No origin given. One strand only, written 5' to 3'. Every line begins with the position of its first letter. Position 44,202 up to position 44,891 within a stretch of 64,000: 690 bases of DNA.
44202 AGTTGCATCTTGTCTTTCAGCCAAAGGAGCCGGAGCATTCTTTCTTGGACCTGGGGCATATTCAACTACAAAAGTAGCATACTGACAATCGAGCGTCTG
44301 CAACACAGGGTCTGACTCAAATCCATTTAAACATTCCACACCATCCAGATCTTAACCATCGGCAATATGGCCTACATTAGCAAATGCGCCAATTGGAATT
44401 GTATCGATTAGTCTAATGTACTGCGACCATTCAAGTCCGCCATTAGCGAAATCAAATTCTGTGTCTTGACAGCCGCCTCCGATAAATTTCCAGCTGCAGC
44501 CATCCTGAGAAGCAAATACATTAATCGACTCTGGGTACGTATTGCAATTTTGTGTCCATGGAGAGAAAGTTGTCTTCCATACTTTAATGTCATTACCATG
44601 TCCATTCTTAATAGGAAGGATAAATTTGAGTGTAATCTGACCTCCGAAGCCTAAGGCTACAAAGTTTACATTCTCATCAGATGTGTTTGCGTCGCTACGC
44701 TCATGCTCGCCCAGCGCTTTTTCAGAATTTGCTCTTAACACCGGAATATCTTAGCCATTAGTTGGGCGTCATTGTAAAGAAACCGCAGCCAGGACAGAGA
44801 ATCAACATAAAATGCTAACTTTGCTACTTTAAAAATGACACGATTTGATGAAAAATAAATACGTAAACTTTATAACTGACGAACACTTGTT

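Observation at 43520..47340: A type II R-M cassette sits inside a split, decaying T9SS-cargo gene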

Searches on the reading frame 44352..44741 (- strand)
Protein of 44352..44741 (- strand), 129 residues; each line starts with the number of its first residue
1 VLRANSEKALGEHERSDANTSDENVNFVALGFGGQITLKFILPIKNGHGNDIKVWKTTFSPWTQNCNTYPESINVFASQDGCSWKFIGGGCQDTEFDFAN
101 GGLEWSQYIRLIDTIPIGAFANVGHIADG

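Call 6: search_protein_families(library=pfam, proteins=[window:44352-44741:-], max_evalue=0.01)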
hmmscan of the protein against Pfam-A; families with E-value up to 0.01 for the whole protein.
window:44352-44741:- (129 aa): 0 families

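Call 69: find_encoding_contigs(protein=window:44355-44741:-, flank=10000, max_places=6)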
Protein seq(129 aa) (129 aa): 1 contig read that carries it; 1 place shown.
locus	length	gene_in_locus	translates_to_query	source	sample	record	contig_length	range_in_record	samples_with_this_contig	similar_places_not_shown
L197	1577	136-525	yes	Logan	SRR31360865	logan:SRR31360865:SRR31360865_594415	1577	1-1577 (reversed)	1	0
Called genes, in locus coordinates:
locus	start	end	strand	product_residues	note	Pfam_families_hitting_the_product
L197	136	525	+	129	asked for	-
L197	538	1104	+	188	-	-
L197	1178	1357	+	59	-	PF18962:Por_Secre_tail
